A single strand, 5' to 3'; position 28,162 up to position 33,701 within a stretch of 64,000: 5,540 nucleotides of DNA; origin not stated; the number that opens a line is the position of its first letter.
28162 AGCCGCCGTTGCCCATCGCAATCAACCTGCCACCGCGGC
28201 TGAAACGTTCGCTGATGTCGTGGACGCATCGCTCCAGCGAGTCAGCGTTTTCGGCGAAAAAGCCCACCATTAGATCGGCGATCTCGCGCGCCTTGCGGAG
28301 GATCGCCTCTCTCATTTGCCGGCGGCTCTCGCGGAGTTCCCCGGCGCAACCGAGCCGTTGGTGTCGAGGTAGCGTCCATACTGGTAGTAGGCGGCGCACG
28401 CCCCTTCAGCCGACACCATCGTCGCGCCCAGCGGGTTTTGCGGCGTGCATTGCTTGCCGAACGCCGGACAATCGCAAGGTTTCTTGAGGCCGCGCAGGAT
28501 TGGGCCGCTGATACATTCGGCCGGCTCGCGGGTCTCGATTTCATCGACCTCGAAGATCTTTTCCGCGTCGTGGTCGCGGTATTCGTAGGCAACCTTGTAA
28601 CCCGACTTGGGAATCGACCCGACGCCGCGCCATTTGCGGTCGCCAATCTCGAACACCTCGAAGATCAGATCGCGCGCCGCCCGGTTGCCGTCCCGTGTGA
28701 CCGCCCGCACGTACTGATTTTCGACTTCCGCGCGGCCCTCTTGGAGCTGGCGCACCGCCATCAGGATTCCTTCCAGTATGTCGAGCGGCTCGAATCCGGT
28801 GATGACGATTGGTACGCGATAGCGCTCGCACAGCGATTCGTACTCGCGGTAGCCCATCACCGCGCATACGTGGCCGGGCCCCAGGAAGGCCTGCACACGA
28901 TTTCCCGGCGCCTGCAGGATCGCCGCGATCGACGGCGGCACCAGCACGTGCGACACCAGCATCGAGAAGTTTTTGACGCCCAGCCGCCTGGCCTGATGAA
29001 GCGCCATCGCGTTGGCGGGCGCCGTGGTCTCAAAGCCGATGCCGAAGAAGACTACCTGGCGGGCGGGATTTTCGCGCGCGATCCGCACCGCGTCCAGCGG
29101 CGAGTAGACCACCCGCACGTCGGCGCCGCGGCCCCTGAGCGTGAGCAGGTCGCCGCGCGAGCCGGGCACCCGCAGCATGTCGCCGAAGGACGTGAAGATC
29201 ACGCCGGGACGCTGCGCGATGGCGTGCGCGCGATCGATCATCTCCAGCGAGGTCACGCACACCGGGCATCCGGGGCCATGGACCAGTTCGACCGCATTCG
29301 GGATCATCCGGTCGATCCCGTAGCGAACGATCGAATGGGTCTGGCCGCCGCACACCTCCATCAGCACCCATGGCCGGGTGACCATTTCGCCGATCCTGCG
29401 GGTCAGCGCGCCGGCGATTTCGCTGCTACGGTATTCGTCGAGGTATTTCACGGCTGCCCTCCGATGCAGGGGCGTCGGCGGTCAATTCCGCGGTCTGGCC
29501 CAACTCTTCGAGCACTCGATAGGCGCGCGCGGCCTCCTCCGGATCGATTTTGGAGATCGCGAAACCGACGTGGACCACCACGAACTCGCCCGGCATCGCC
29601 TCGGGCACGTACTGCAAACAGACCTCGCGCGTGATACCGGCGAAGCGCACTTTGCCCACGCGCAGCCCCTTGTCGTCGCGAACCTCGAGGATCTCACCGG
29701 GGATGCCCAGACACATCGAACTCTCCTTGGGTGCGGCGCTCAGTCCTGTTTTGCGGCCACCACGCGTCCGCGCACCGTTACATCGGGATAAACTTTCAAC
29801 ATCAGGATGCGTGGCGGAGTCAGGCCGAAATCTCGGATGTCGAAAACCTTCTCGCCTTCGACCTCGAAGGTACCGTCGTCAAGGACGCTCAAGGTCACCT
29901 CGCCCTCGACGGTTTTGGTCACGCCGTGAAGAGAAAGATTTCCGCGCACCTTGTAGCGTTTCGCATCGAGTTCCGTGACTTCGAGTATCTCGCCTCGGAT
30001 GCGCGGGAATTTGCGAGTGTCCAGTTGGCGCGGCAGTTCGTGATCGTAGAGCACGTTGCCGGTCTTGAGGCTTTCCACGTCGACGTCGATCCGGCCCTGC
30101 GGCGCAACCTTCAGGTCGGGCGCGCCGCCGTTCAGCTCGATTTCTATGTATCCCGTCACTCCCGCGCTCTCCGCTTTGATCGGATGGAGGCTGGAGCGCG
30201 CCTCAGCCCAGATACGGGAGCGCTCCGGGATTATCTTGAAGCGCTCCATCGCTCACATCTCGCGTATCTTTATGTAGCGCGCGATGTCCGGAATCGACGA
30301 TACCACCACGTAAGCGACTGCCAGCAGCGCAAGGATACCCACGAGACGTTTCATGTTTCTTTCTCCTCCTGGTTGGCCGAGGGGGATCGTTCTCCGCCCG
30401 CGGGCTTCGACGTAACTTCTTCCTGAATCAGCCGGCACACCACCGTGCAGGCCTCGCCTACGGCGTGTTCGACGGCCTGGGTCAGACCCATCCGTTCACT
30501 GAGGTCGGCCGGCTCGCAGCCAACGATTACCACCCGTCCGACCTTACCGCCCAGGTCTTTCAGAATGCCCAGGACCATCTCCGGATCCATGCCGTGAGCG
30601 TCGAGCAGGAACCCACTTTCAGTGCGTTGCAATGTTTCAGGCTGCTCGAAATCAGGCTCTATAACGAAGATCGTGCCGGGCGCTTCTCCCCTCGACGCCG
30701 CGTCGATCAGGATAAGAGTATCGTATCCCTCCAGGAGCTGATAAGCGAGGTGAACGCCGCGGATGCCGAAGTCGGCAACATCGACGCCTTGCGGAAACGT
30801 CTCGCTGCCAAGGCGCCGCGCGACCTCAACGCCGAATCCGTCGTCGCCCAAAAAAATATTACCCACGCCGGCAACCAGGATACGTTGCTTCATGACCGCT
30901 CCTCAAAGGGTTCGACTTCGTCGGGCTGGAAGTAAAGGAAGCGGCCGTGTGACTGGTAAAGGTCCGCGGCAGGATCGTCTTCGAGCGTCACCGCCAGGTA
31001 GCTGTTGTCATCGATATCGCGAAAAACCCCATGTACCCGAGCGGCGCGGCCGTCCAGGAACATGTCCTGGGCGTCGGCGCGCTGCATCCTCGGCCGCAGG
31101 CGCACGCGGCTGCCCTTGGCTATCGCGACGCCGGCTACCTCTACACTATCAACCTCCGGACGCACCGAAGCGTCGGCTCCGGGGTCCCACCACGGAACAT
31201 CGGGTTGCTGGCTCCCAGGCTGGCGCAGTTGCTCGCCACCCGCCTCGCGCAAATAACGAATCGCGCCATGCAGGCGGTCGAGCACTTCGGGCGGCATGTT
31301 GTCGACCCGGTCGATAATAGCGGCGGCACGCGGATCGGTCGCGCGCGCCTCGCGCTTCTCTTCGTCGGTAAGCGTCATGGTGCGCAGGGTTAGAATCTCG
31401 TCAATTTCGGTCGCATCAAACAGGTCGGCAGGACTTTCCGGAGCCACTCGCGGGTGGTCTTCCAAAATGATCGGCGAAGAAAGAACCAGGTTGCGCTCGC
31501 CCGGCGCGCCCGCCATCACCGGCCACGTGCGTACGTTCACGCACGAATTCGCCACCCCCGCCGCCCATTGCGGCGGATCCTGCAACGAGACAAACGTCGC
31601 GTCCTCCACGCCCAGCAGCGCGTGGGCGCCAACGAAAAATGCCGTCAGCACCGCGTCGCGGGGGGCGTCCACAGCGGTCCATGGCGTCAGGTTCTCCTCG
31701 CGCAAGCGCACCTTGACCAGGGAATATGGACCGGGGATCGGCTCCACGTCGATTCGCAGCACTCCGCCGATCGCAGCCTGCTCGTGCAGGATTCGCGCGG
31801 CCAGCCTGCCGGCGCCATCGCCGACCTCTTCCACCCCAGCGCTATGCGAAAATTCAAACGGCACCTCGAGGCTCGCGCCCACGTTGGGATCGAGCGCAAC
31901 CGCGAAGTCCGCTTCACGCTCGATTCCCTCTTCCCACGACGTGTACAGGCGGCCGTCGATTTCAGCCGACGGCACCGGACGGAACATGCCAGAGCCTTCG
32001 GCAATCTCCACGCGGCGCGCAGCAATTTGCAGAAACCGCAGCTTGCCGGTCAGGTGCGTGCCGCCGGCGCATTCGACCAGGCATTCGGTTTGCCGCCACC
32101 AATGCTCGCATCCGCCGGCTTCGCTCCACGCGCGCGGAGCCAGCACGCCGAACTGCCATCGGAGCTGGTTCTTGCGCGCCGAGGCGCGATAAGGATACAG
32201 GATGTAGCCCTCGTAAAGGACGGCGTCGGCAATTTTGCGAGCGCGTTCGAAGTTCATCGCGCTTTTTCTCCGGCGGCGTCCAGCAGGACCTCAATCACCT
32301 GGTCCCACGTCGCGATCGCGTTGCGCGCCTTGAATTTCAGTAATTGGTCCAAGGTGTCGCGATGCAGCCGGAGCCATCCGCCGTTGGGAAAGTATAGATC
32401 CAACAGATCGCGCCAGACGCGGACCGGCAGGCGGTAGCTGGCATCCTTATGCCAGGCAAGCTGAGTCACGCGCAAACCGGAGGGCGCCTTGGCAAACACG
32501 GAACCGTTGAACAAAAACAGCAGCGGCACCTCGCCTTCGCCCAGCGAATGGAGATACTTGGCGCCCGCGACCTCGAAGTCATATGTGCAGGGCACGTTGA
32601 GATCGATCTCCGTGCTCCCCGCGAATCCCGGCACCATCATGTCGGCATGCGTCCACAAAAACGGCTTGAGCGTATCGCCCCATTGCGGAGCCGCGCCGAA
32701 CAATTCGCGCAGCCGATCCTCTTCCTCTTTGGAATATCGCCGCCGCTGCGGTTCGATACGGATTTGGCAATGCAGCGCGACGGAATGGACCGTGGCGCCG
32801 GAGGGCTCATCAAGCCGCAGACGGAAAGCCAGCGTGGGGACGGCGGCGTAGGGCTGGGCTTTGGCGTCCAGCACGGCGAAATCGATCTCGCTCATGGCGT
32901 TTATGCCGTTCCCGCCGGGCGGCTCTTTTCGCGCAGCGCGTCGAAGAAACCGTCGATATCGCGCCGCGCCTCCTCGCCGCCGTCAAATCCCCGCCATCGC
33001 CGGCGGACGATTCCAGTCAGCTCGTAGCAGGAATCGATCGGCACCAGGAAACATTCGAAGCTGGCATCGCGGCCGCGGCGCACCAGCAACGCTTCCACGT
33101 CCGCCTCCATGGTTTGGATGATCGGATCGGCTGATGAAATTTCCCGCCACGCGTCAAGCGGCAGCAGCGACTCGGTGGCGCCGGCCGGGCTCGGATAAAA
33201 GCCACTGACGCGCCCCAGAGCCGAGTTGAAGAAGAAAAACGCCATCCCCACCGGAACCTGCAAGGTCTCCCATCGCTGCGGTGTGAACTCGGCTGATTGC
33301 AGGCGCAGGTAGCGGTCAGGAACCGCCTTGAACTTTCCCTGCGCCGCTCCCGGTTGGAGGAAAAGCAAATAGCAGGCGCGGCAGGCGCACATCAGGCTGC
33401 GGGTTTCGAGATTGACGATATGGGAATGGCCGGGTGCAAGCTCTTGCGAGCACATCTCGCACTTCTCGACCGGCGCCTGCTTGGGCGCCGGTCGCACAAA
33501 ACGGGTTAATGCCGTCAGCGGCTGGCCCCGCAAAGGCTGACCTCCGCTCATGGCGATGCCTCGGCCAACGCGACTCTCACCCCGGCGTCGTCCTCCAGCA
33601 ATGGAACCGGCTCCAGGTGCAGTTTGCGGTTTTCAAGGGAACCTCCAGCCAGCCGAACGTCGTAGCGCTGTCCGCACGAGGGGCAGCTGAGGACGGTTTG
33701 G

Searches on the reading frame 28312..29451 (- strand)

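Call 20: search_protein_families(library=pfam, proteins=[window:28312-29451:-], max_evalue=0.001)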
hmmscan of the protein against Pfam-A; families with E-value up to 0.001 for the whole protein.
window:28312-29451:- (379 aa): 1 family
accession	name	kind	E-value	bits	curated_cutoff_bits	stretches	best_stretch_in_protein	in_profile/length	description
PF01924.21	HypD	-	1.1e-150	502.1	25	1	14-359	4-351/351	Hydrogenase formation hypA family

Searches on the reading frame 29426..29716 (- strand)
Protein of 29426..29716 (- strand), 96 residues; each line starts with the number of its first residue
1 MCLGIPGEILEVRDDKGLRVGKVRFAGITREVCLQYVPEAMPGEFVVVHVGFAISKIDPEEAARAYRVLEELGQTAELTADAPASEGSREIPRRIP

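Call 20: search_protein_families(library=pfam, proteins=[window:29426-29716:-], max_evalue=0.001)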
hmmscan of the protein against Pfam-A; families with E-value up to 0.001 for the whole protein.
window:29426-29716:- (96 aa): 1 family
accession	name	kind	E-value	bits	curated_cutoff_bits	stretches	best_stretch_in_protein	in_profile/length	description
PF01455.23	HupF_HypC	-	2.3e-24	85.7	28.5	1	1-68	1-64/65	HupF/HypC family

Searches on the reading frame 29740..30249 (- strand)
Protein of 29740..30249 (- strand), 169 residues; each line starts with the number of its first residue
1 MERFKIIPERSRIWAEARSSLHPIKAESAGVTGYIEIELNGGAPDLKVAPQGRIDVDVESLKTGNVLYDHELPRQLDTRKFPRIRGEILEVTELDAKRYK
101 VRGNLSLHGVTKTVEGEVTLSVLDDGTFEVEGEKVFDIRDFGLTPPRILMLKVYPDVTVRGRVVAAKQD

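Call 20: search_protein_families(library=pfam, proteins=[window:29740-30249:-], max_evalue=0.001)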
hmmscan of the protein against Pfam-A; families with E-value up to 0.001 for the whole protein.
window:29740-30249:- (169 aa): 1 family
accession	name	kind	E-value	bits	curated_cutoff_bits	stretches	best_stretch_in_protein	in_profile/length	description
PF04264.18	YceI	-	7.2e-16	59.3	23.7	1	5-164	2-149/150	YceI-like domain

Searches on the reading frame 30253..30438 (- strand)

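Call 20: search_protein_families(library=pfam, proteins=[window:30253-30438:-], max_evalue=0.001)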
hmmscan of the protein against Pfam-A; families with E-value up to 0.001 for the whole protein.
window:30253-30438:- (61 aa): 1 family
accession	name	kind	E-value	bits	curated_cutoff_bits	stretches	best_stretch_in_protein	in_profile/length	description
PF21833.1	DUF6893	-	1.1e-10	41.8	24.6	1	30-61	1-32/32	Family of unknown function (DUF6893)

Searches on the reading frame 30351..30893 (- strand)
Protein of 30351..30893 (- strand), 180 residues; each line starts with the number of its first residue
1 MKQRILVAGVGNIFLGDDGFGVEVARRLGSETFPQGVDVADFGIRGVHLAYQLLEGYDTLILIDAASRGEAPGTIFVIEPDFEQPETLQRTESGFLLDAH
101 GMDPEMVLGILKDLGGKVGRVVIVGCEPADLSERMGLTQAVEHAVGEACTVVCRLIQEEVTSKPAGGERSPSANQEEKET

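Call 20: search_protein_families(library=pfam, proteins=[window:30351-30893:-], max_evalue=0.001)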
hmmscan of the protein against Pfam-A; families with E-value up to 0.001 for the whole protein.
window:30351-30893:- (180 aa): 1 family
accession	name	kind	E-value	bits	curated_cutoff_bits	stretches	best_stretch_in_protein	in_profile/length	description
PF01750.23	HycI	-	8.7e-14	51.9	23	1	22-153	1-128/130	Hydrogenase maturation protease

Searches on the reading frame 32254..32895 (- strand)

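Call 9: search_protein_families(library=pfam, proteins=[window:32254-32895:-], max_evalue=0.001)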
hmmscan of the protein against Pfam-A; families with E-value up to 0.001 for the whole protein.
window:32254-32895:- (213 aa): 1 family
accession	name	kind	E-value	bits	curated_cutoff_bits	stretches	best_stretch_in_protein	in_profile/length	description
PF19562.4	DUF6084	-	2.2e-90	302.3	25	1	1-212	1-212/213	Family of unknown function (DUF6084)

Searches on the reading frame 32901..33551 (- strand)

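Call 9: search_protein_families(library=pfam, proteins=[window:32901-33551:-], max_evalue=0.001)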
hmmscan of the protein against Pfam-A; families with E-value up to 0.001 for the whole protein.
window:32901-33551:- (216 aa): 1 family
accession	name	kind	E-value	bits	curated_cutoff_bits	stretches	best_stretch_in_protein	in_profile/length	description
PF19372.4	DUF5947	-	3.2e-71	239.1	25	1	30-209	1-176/177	Family of unknown function (DUF5947)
